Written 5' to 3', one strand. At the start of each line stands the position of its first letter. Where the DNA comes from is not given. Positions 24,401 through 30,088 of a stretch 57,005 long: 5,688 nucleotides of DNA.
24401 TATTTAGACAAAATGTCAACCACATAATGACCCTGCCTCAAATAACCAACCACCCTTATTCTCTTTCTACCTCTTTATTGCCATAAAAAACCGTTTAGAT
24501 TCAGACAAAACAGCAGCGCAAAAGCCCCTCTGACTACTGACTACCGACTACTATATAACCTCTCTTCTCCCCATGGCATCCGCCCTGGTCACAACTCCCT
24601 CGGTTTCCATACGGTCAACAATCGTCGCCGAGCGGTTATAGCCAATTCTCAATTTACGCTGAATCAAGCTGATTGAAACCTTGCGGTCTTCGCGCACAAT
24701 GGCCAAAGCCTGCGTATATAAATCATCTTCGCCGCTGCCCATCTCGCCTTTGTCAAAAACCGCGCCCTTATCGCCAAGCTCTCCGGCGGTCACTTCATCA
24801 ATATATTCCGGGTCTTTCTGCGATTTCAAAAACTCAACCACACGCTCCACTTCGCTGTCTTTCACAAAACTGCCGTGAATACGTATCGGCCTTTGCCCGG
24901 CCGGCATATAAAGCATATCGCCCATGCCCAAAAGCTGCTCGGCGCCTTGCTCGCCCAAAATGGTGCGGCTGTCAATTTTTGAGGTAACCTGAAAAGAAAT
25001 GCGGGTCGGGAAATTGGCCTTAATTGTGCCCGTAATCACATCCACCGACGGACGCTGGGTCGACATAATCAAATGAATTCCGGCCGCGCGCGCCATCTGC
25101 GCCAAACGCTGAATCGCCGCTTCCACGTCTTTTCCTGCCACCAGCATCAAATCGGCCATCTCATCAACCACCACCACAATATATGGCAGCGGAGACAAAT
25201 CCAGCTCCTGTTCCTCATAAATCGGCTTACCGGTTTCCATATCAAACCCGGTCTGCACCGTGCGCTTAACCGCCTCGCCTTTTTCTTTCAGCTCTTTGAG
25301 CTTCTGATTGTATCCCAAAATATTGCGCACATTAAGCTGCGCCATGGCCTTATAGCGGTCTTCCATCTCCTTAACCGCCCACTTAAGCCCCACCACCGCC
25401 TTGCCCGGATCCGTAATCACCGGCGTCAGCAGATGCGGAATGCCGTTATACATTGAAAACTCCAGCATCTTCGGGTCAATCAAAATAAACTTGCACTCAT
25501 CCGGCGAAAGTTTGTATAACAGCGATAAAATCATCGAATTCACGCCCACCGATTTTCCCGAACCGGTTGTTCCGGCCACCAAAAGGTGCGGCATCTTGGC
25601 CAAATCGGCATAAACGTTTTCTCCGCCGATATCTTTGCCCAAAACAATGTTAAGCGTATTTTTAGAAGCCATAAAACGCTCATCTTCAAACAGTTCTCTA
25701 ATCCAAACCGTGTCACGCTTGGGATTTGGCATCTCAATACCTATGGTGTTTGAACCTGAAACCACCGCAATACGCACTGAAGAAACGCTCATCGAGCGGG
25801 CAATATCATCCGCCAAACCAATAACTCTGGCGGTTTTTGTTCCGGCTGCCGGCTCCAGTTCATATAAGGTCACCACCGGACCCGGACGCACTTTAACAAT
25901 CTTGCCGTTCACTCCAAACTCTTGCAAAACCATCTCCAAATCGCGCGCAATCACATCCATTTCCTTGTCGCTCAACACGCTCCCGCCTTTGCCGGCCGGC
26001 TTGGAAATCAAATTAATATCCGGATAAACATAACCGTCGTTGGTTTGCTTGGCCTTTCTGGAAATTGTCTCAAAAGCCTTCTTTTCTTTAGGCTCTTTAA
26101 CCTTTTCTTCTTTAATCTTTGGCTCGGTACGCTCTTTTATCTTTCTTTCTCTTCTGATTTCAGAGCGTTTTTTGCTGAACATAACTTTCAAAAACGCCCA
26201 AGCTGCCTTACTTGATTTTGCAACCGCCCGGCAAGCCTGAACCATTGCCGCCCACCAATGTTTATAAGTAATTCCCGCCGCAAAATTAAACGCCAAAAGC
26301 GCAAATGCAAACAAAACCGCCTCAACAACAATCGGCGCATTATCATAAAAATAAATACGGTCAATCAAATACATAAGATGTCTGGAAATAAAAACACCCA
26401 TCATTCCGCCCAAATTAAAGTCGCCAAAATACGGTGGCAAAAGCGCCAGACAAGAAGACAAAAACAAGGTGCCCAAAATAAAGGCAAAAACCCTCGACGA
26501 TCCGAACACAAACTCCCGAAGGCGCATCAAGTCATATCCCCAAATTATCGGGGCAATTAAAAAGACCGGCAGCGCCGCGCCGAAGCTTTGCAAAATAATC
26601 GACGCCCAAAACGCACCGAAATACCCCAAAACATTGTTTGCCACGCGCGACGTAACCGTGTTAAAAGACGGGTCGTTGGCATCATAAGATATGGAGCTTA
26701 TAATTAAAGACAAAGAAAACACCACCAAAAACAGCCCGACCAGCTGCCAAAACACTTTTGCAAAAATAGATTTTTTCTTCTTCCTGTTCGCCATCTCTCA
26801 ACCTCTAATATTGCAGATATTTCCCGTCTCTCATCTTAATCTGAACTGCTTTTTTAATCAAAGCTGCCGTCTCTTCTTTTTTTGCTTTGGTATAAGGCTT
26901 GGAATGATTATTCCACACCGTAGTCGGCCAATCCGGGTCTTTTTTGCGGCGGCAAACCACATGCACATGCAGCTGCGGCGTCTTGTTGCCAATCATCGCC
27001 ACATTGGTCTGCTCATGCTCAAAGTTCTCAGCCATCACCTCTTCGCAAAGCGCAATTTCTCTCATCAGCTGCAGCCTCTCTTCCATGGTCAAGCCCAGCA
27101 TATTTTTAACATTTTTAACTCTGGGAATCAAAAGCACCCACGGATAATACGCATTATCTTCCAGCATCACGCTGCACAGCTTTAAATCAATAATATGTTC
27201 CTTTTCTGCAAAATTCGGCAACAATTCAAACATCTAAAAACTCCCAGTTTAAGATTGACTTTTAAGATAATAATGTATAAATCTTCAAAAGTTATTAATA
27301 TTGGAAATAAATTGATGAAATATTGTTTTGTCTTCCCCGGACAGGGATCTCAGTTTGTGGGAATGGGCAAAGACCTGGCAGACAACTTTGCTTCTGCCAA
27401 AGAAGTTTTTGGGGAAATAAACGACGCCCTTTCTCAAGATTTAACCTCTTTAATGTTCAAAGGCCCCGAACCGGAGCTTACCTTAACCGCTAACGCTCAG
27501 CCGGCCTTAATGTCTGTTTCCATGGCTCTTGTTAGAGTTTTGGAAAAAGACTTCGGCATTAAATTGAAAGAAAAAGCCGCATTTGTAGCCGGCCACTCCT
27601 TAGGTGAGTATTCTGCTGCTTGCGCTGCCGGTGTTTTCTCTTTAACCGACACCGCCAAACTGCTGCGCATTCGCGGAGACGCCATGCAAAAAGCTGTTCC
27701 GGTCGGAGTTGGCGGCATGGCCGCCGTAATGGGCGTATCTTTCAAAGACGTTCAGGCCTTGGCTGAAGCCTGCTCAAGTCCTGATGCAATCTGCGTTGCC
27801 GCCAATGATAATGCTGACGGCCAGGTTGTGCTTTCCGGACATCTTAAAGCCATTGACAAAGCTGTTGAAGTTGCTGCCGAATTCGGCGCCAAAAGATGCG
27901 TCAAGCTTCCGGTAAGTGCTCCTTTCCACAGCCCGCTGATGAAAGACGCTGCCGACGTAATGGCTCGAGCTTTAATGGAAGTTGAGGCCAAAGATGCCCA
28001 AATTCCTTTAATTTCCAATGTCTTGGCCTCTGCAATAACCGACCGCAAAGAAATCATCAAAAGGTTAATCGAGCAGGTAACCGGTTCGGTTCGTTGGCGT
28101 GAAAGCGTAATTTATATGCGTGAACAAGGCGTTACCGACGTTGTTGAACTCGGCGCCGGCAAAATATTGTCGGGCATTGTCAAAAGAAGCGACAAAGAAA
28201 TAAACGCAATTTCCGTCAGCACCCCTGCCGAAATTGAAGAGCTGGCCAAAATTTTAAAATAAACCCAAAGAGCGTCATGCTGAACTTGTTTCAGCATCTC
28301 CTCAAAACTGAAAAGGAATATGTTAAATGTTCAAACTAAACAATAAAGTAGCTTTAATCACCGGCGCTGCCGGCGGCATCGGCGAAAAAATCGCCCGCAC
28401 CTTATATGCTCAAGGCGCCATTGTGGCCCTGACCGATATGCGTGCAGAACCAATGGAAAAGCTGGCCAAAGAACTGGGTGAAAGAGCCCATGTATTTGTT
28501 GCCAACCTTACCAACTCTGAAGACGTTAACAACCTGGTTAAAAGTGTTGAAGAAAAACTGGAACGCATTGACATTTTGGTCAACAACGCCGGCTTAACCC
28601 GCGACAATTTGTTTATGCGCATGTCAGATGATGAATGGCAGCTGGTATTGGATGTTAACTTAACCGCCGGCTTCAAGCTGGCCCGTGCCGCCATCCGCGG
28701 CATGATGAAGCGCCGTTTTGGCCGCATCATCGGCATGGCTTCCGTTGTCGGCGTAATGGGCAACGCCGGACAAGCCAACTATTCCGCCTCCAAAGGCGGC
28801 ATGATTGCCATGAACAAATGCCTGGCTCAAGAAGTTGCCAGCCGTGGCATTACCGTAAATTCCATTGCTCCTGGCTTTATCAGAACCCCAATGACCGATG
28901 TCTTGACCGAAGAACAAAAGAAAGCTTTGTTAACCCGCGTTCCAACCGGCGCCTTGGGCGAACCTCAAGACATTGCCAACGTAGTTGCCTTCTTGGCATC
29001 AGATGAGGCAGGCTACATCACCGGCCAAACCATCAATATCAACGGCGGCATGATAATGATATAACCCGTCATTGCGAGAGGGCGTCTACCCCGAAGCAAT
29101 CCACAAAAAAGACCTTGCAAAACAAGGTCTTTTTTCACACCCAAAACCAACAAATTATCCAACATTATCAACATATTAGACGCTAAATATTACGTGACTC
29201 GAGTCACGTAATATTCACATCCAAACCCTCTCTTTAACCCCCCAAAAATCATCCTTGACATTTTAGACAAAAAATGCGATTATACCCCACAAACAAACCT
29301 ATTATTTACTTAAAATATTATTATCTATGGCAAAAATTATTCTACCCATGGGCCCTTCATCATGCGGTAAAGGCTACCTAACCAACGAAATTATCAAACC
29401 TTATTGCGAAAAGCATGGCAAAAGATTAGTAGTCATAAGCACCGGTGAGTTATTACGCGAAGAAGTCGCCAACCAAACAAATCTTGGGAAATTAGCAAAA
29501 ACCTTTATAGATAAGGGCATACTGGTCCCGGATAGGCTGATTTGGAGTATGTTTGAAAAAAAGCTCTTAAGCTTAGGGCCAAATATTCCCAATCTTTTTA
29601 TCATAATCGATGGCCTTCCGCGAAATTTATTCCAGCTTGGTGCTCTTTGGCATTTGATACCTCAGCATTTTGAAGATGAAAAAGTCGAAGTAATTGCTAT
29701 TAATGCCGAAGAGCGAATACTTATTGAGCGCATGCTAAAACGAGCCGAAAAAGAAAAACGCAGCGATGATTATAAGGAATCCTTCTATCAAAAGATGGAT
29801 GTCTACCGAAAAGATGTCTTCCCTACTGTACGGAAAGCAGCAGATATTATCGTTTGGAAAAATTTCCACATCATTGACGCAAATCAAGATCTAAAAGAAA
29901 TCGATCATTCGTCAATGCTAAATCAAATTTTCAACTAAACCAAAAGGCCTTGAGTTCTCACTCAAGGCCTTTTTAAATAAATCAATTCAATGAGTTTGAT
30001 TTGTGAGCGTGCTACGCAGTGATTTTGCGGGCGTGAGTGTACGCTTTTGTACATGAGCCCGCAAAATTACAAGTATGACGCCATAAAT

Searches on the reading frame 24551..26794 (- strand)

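Call 45: search_protein_families(library=pfam, proteins=[window:24551-26794:-], max_evalue=0.00001)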
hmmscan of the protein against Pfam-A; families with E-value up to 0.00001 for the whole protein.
window:24551-26794:- (747 aa): 4 families
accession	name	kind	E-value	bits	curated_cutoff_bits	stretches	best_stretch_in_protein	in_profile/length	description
PF01580.24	FtsK_SpoIIIE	-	5.1e-72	242.3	24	1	365-584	2-221/221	FtsK/SpoIIIE family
PF17854.6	FtsK_alpha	-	6.6e-26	90.9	22.9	1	258-357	2-101/101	FtsK alpha domain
PF09397.16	FtsK_gamma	-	3.8e-22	78.2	30.6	1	689-747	3-61/63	Ftsk gamma domain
PF13491.11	FtsK_4TM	-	7e-15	55.6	23.1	1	17-145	6-139/171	4TM region of DNA translocase FtsK/SpoIIIE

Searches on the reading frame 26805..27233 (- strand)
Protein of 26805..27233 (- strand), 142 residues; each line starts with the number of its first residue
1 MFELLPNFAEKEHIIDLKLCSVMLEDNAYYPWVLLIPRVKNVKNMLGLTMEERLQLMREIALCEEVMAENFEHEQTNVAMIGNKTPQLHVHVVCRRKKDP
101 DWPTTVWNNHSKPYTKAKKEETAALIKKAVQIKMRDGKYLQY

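Call 45: search_protein_families(library=pfam, proteins=[window:26805-27233:-], max_evalue=0.00001)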
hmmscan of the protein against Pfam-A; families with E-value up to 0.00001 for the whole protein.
window:26805-27233:- (142 aa): 1 family
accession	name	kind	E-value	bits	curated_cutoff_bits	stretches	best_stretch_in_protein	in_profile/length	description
PF01230.28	HIT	-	1.7e-14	54.7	21.5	1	11-97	6-97/98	HIT domain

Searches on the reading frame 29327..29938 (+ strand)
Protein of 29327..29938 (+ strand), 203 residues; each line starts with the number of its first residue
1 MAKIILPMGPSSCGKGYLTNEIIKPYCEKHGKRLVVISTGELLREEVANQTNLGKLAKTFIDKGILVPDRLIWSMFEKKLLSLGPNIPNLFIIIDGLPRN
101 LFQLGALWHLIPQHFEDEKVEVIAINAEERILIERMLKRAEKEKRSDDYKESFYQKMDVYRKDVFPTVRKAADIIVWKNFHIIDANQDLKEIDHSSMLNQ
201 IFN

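Call 3: search_protein_families(library=pfam, proteins=[window:29327-29938:+])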
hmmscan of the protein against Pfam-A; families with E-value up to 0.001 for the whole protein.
window:29327-29938:+ (203 aa): 2 families
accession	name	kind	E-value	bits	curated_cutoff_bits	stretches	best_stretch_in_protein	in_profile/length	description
PF00406.28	ADK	-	4.8e-23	82.4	26.8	1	8-168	2-143/151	Adenylate kinase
PF13207.12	AAA_17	-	7e-14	52.7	27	1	8-152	1-134/136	AAA domain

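Call 4: search_protein_families(library=ncbifam, proteins=[window:29327-29938:+])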
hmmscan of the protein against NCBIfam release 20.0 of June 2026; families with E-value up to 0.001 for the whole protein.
window:29327-29938:+ (203 aa): 21 families
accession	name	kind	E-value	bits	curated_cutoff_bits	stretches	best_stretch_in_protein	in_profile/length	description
NF001381.0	PRK00279.1-3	equivalog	5.5e-31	107.8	187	1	5-173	4-161/188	adenylate kinase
NF011100.0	PRK14527.1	equivalog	3.8e-28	98.4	154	1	2-169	6-162/191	adenylate kinase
TIGR01351.1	adk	subfamily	2.5e-26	92.6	168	1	8-156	5-144/212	adenylate kinase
NF002700.0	PRK02496.1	equivalog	2.2e-24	86.1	262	1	3-192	3-174/184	adenylate kinase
NF001380.0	PRK00279.1-2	equivalog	2.7e-23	82.5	251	1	4-154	3-142/216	adenylate kinase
NF011105.0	PRK14532.1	equivalog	4.5e-23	81.7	162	1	6-168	5-156/189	adenylate kinase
NF011101.0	PRK14528.1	equivalog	1.4e-22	80.3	195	1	3-168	2-157/187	adenylate kinase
NF011104.0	PRK14531.1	equivalog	6.3e-21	74.9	160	1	1-169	1-154/183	adenylate kinase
NF001384.0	PRK00279.2-2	equivalog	1.3e-20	73.9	152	1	3-192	3-178/191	adenylate kinase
TIGR01359.1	UMP_CMP_kin_fam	subfamily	1.6e-19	70.6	207.6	1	7-191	4-175/185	UMP-CMP kinase family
NF001385.0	PRK00279.2-3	equivalog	2e-18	66.8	315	1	6-137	8-128/213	adenylate kinase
NF001382.0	PRK00279.1-4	equivalog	2.2e-18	66.7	334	1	6-169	4-165/212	adenylate kinase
TIGR01360.1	aden_kin_iso1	equivalog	8.6e-17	61.4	284.1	1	3-168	4-156/188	adenylate kinase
NF011099.0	PRK14526.1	equivalog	3.3e-15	56.3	223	1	8-139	6-122/211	adenylate kinase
NF010381.0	PRK13808.1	equivalog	1.9e-14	53.8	426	1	5-169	4-163/335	adenylate kinase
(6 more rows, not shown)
